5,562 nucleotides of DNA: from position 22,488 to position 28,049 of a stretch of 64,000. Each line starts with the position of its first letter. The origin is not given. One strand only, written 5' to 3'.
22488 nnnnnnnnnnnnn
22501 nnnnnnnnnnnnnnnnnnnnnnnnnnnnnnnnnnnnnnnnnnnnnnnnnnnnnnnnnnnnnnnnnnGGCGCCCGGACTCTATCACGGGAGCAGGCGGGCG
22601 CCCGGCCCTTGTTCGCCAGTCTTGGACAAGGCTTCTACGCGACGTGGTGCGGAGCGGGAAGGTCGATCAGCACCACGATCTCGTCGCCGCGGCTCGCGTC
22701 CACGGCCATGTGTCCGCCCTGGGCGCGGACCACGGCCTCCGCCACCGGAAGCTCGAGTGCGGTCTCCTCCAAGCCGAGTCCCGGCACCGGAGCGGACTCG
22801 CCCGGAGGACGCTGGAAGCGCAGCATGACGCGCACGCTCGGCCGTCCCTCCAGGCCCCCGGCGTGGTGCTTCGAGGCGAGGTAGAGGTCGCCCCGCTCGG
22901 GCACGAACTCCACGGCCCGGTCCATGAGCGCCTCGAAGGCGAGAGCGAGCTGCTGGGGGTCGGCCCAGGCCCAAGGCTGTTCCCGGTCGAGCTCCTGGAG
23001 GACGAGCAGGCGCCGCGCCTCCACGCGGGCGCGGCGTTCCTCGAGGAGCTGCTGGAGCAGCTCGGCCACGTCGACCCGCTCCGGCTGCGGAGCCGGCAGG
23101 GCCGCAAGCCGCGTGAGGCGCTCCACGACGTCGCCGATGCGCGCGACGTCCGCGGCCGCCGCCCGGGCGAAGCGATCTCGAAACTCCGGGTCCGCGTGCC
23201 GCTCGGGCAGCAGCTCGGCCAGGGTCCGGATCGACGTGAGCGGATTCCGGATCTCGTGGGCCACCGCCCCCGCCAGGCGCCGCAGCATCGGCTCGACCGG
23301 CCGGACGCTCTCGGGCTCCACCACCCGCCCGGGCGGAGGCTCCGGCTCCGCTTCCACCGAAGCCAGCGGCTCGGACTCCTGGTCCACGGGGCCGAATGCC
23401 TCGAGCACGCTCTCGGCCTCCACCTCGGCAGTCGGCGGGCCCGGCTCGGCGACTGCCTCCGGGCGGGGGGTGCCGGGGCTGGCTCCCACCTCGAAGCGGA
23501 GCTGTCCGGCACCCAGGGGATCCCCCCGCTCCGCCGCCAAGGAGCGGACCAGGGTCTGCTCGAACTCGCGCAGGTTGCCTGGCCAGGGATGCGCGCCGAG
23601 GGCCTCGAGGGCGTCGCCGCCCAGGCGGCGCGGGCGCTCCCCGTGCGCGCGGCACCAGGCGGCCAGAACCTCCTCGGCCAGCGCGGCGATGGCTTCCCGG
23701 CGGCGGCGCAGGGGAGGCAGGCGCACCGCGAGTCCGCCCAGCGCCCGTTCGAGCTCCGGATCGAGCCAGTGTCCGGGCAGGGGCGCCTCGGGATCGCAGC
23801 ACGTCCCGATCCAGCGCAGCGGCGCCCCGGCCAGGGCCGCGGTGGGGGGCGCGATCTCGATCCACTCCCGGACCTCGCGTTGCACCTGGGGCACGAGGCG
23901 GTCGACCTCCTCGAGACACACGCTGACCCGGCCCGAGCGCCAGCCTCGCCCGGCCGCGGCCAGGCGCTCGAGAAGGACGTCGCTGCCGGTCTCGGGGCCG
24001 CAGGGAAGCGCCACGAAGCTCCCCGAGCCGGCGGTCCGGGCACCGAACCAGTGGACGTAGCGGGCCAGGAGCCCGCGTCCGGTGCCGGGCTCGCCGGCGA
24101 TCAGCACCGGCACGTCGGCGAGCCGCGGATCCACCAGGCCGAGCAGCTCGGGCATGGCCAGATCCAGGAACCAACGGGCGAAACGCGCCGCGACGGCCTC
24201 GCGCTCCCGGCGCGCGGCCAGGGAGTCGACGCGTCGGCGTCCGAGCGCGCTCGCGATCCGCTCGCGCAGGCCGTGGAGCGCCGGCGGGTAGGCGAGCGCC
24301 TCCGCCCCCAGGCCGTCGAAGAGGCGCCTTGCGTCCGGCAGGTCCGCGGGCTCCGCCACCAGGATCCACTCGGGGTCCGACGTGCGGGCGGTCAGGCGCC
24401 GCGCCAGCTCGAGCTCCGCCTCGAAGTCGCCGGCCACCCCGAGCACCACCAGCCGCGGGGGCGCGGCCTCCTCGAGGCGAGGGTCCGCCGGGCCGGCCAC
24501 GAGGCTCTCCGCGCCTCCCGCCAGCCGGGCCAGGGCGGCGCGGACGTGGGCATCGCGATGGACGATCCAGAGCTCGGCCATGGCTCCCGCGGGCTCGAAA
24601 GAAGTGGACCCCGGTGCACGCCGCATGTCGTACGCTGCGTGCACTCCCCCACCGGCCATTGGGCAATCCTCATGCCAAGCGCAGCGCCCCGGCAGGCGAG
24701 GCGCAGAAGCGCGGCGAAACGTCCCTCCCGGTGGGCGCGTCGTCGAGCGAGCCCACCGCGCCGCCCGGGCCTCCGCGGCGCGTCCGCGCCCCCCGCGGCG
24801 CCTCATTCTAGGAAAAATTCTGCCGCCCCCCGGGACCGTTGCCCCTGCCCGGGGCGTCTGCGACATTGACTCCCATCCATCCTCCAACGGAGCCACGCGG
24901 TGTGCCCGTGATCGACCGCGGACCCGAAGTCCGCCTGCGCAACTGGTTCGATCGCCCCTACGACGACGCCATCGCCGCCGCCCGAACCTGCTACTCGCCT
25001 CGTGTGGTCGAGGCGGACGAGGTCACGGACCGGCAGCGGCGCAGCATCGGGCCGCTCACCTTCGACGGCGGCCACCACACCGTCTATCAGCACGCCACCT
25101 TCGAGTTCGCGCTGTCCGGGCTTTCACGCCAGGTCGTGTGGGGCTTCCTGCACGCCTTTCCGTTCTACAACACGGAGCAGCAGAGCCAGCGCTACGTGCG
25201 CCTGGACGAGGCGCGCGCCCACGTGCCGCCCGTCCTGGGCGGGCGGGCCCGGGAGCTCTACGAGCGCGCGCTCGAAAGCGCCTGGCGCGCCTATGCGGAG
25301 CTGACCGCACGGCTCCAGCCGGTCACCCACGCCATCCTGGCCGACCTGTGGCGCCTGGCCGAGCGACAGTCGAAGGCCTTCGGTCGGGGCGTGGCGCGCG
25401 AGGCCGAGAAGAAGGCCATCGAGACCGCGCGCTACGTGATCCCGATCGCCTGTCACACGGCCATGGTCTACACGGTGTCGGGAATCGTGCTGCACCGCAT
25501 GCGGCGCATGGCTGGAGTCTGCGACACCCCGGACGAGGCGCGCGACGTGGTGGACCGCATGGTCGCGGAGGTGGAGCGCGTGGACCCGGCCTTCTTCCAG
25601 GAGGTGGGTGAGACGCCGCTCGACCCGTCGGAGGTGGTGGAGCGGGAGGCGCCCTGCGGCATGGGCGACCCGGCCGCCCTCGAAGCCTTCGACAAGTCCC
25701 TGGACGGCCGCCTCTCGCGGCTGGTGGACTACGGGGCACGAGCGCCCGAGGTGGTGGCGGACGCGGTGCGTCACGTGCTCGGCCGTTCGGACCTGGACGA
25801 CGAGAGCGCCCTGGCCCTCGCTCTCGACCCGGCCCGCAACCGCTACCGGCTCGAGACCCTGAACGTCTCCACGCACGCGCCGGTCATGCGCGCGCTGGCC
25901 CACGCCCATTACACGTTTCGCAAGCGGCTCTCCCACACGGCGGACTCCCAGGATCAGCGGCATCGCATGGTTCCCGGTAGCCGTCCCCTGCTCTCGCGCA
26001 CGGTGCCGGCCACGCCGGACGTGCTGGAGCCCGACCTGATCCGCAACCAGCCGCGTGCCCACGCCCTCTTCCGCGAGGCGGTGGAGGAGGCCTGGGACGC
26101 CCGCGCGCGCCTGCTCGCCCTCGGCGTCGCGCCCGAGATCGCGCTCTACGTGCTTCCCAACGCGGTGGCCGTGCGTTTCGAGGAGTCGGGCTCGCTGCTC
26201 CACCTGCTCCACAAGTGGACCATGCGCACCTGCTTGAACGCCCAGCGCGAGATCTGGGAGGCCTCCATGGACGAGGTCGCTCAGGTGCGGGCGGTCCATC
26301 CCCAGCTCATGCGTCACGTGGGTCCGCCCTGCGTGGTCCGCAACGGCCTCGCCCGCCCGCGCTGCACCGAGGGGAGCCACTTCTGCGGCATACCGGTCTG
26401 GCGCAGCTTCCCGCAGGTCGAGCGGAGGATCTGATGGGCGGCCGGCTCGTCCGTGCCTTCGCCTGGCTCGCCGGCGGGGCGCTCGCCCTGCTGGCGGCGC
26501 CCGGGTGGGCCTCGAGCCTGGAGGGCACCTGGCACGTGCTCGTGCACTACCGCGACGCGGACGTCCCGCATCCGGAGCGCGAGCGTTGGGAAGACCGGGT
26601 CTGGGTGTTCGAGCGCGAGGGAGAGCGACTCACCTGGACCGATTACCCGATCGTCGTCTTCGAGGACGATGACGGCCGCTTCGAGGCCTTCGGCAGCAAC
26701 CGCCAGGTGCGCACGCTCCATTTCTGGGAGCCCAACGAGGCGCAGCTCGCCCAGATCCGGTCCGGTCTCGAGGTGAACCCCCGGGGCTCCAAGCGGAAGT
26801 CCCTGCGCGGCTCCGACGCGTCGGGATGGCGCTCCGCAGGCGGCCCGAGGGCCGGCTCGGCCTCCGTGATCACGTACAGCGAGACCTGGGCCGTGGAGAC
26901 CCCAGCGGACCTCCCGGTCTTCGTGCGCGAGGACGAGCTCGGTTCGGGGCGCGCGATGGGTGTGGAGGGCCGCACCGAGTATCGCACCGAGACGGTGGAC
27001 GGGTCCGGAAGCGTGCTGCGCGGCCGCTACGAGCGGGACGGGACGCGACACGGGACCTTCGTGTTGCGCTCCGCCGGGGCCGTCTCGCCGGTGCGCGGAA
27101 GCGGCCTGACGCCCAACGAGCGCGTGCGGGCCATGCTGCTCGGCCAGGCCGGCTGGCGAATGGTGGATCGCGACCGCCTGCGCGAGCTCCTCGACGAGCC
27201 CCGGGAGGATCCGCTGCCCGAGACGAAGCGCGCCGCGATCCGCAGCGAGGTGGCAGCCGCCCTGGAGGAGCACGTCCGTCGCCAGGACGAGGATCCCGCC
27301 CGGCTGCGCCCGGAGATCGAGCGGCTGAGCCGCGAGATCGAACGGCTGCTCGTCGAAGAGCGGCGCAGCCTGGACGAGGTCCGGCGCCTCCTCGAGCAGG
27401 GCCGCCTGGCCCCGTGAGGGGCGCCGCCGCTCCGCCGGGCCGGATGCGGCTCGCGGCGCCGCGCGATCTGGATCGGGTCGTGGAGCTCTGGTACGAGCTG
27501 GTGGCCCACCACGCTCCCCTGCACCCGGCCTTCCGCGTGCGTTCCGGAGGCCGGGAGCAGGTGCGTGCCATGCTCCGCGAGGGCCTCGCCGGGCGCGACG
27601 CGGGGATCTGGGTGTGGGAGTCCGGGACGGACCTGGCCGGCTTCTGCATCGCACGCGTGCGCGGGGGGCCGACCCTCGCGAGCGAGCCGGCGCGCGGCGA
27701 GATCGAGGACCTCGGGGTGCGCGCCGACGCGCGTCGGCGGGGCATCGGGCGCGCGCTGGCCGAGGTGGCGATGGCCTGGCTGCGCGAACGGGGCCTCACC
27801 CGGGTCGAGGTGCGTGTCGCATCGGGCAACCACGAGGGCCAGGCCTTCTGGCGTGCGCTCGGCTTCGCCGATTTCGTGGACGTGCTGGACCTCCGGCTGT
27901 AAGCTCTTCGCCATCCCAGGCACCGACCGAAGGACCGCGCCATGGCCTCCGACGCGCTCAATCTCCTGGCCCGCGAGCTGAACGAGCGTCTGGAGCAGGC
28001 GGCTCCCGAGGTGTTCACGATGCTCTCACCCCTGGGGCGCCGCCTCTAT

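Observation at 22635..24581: One polypeptide carrying three degenerate signalling modules: a receiver without the acceptor Asp, a sigma-54-activator AAA+ without GAFTGA, and a histidine kinase with eroded ATP-binding boxes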

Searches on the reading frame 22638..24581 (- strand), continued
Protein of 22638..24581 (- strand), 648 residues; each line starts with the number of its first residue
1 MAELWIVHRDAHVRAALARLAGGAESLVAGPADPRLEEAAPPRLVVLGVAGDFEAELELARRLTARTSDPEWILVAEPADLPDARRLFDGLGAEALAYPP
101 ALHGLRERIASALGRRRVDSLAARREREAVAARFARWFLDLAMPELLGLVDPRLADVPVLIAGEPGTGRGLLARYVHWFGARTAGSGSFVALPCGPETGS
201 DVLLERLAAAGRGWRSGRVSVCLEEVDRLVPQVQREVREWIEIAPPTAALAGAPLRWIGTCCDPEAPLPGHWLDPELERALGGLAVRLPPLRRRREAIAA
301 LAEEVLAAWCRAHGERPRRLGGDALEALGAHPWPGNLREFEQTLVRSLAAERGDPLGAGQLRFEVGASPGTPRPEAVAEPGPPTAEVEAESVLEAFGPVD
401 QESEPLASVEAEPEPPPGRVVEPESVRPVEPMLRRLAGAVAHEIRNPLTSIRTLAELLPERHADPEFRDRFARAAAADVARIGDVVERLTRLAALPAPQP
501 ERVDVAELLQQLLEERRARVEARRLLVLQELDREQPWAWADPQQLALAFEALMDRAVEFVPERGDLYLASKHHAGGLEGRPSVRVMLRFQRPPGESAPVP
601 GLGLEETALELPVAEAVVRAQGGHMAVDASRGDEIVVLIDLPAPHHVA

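Call 65: find_encoding_contigs(protein=P0066, flank=9000, max_places=1)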
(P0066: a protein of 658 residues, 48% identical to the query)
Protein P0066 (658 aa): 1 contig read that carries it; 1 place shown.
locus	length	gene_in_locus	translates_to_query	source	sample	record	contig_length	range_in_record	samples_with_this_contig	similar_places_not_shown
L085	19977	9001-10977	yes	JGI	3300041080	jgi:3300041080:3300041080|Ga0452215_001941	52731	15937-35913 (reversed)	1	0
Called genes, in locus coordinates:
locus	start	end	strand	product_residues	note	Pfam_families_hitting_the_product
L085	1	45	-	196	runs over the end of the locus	PF01931:NTPase_I-T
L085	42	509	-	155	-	-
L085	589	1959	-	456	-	PF19425:Csd3_N2 (weak), PF01551:Peptidase_M23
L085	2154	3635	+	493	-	PF04389:Peptidase_M28 (weak), PF01546:Peptidase_M20, PF07687:M20_dimer (weak)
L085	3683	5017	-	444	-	PF00155:Aminotran_1_2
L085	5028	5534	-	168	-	PF00583:Acetyltransf_1, PF13508:Acetyltransf_7 (weak)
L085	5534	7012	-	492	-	PF01551:Peptidase_M23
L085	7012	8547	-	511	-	PF02511:Thy1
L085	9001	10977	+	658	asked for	PF25601:AAA_lid_14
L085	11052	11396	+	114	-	PF02416:TatA_B_E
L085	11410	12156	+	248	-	PF00902:TatC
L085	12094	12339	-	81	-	-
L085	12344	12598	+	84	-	-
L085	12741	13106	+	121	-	PF04277:OAD_gamma (weak)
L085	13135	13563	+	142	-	PF25917:BSH_RND (faint), PF25984:BSH_YknX (faint), PF25973:BSH_CzcB (faint), PF00364:Biotin_lipoyl, PF25919:BSH_CusB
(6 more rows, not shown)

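Call 66: find_encoding_contigs(protein=P0020, flank=9000, max_places=1)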
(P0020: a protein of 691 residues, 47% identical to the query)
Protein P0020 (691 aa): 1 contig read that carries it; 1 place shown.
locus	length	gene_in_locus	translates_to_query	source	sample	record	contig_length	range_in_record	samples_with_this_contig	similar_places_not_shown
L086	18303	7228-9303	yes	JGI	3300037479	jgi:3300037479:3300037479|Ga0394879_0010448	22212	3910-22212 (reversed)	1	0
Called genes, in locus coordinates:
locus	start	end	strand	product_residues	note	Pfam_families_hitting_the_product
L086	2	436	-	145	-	?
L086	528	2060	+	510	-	PF01546:Peptidase_M20, PF04389:Peptidase_M28 (weak), PF07687:M20_dimer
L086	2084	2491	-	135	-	PF01850:PIN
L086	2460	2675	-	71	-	-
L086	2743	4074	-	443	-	PF00155:Aminotran_1_2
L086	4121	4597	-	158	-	PF00583:Acetyltransf_1, PF13508:Acetyltransf_7, PF08445:FR47 (weak)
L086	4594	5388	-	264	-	-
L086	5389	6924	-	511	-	PF02511:Thy1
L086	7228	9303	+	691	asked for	PF14532:Sigma54_activ_2 (weak), PF25601:AAA_lid_14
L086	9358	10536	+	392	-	PF00072:Response_reg, PF13487:HD_5, PF01966:HD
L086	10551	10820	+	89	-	PF02416:TatA_B_E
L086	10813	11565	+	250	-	PF00902:TatC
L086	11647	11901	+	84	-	-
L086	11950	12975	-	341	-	PF12625:Arabinose_bd, PF12833:HTH_18, PF00165:HTH_AraC (weak)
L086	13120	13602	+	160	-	-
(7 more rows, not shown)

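Call 67: find_encoding_contigs(protein=P0149, flank=6000, max_places=1)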
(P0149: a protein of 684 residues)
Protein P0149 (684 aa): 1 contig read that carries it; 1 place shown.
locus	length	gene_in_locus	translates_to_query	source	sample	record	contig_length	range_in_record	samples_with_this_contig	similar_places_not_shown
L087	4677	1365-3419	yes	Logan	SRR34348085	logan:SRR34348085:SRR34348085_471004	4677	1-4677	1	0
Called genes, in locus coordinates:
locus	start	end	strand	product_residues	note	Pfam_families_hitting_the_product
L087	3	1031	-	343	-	?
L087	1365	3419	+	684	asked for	PF25601:AAA_lid_14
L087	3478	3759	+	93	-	PF02416:TatA_B_E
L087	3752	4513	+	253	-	PF00902:TatC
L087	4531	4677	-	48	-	?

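Call 68: find_encoding_contigs(protein=P0219, flank=6000, max_places=1)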
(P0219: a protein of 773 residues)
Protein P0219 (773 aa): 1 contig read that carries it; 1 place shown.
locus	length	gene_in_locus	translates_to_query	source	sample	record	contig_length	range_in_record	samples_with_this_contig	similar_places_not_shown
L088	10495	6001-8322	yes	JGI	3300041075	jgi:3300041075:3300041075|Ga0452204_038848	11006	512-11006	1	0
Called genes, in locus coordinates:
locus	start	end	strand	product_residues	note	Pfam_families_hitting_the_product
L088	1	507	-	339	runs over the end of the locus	?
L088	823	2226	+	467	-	PF04734:Ceramidase_alk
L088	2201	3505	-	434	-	PF00155:Aminotran_1_2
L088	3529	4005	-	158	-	PF00583:Acetyltransf_1, PF13673:Acetyltransf_10, PF13508:Acetyltransf_7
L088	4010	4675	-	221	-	-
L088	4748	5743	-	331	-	PF00586:AIRS, PF02769:AIRS_C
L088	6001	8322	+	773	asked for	PF00158:Sigma54_activat (weak), PF14532:Sigma54_activ_2 (weak), PF25601:AAA_lid_14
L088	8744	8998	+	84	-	-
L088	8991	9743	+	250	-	PF00902:TatC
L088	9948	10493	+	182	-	?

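Call 70: find_encoding_contigs(protein=P0141, flank=5000, max_places=1)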
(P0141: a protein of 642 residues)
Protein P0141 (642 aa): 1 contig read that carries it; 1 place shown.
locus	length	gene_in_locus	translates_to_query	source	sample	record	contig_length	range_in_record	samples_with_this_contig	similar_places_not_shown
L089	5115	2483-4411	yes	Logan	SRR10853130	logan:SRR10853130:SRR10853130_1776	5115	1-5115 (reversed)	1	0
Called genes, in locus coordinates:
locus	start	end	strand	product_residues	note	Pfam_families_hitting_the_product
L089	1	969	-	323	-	?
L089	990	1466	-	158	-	PF00583:Acetyltransf_1, PF13673:Acetyltransf_10, PF13508:Acetyltransf_7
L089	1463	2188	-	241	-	-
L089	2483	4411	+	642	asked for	PF25601:AAA_lid_14, PF00512:HisKA (weak)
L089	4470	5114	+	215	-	?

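Call 71: find_encoding_contigs(protein=P0221, flank=5000, max_places=1)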
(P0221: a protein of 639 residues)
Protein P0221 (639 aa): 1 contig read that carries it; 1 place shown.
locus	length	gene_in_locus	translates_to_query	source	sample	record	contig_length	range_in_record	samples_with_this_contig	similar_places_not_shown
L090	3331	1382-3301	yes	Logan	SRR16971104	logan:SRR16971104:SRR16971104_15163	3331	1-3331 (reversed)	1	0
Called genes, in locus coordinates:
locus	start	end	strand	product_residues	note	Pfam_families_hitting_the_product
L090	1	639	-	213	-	?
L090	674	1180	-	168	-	PF00583:Acetyltransf_1, PF13508:Acetyltransf_7, PF13673:Acetyltransf_10, PF08445:FR47 (weak)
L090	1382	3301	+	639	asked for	PF25601:AAA_lid_14, PF00512:HisKA (weak)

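Call 73: find_encoding_contigs(protein=P0146, flank=4000, max_places=1)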
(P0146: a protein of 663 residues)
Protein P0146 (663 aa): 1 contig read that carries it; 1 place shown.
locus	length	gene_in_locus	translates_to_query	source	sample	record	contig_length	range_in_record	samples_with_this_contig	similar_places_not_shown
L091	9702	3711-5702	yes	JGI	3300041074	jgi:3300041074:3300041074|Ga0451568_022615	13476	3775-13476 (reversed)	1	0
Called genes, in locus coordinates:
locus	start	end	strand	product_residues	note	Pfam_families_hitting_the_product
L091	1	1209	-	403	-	?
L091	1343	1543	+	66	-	-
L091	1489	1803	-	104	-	-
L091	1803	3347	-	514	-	PF02511:Thy1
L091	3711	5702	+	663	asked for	PF14532:Sigma54_activ_2 (weak), PF25601:AAA_lid_14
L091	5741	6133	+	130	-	PF00072:Response_reg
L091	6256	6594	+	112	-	PF02416:TatA_B_E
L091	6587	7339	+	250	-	PF00902:TatC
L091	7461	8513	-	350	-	PF01636:APH, PF02958:EcKL (weak)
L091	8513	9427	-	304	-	PF09296:NUDIX-like, PF00293:NUDIX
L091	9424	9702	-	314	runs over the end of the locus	PF01156:IU_nuc_hydro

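Call 74: find_encoding_contigs(protein=P0154, flank=4000, max_places=1)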
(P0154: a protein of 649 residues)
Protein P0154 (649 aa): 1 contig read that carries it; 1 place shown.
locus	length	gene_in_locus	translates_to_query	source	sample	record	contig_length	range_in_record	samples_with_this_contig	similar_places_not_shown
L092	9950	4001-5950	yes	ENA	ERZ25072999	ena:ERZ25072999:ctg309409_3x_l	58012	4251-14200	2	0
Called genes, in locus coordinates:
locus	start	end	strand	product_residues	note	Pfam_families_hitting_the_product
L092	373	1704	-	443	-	PF00155:Aminotran_1_2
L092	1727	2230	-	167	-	PF00583:Acetyltransf_1, PF24553:Rv0428c_C (weak), PF13673:Acetyltransf_10 (faint), PF13508:Acetyltransf_7, PF08445:FR47 (weak)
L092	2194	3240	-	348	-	PF02511:Thy1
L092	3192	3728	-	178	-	PF02511:Thy1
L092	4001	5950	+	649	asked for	PF25601:AAA_lid_14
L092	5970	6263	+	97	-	PF02416:TatA_B_E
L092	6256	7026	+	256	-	PF00902:TatC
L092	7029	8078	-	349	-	PF09296:NUDIX-like, PF09297:Zn_ribbon_NUD, PF00293:NUDIX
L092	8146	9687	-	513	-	PF02785:Biotin_carb_C (weak), PF00364:Biotin_lipoyl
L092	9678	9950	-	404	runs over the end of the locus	PF00289:Biotin_carb_N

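Call 75: find_encoding_contigs(protein=P0119, flank=4000, max_places=1)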
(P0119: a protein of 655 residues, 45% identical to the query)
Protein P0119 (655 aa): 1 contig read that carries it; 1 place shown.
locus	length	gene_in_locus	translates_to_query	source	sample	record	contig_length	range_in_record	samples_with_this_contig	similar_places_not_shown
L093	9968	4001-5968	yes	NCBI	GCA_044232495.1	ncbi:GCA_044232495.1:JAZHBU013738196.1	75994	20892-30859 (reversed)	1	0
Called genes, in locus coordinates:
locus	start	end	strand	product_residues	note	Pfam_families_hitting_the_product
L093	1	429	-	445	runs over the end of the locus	PF00155:Aminotran_1_2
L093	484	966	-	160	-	PF00583:Acetyltransf_1, PF13673:Acetyltransf_10 (weak), PF13508:Acetyltransf_7, PF08445:FR47 (faint)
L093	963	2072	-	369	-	-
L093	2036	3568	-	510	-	PF02511:Thy1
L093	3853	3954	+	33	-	-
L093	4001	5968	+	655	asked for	PF25601:AAA_lid_14, PF00512:HisKA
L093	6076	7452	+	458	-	PF00072:Response_reg, PF00158:Sigma54_activat, PF14532:Sigma54_activ_2, PF00004:AAA (weak), PF07728:AAA_5, PF25601:AAA_lid_14, PF02954:HTH_8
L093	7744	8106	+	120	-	-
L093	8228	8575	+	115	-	PF02416:TatA_B_E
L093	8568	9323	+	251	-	PF00902:TatC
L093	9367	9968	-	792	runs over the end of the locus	PF00211:Guanylate_cyc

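Call 76: find_encoding_contigs(protein=P0064, flank=4000, max_places=1)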
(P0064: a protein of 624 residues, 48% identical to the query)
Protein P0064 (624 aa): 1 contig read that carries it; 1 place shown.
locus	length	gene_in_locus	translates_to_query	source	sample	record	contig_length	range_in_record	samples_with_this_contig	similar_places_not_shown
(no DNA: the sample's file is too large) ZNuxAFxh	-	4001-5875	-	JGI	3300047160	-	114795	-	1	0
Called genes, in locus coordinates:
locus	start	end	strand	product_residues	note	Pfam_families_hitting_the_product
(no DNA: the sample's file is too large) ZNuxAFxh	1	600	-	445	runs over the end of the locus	PF00155:Aminotran_1_2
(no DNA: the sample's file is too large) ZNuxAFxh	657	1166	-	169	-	PF08445:FR47 (faint), PF13673:Acetyltransf_10 (faint), PF00583:Acetyltransf_1, PF13508:Acetyltransf_7 (weak)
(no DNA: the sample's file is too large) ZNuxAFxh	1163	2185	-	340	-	-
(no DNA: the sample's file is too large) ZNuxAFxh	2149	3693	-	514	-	PF02511:Thy1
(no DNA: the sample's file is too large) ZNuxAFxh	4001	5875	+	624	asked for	PF25601:AAA_lid_14, PF00512:HisKA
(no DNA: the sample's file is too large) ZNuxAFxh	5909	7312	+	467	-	PF00072:Response_reg, PF00158:Sigma54_activat, PF13191:AAA_16 (weak), PF14532:Sigma54_activ_2, PF07728:AAA_5, PF25601:AAA_lid_14, PF02954:HTH_8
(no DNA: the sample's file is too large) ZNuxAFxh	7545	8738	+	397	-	PF00072:Response_reg, PF08668:HDOD (faint), PF13487:HD_5, PF01966:HD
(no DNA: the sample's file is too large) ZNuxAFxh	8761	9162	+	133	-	PF07238:PilZ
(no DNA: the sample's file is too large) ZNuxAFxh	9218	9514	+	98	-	PF02416:TatA_B_E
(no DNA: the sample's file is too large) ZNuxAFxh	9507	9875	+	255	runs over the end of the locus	PF00902:TatC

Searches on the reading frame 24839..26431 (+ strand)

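Call 63: search_protein_families(library=pfam, proteins=[window:24839-26431:+], max_evalue=0.001)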
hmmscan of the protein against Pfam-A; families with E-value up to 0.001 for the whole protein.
window:24839-26431:+ (531 aa): 1 family
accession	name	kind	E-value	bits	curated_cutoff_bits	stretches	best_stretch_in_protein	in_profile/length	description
PF02511.20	Thy1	-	1.9e-48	165.2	24.8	2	40-250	9-190/191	Thymidylate synthase complementing protein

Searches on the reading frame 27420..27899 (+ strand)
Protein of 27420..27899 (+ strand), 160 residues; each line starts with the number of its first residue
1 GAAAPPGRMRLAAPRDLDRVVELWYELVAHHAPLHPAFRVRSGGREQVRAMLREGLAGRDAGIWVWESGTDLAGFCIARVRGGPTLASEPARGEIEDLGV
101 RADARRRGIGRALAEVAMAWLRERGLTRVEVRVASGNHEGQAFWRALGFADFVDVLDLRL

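Call 63: search_protein_families(library=pfam, proteins=[window:27420-27899:+], max_evalue=0.001)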
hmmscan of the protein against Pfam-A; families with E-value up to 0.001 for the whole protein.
window:27420-27899:+ (160 aa): 5 families
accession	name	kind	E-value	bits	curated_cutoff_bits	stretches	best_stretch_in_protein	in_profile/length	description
PF00583.31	Acetyltransf_1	-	3e-18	66.6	20.7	1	50-149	23-116/116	Acetyltransferase (GNAT) family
PF13508.13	Acetyltransf_7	-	1.2e-10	42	27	1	61-150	3-83/84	Acetyltransferase (GNAT) domain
PF13673.13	Acetyltransf_10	-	3.2e-06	27.6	23.6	1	52-152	22-110/128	Acetyltransferase (GNAT) domain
PF08445.16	FR47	-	5.8e-05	23.4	22.1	1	91-150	20-78/86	FR47-like protein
PF13302.13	Acetyltransf_3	-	7.3e-05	23.9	25.4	1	10-149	5-137/138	Acetyltransferase (GNAT) domain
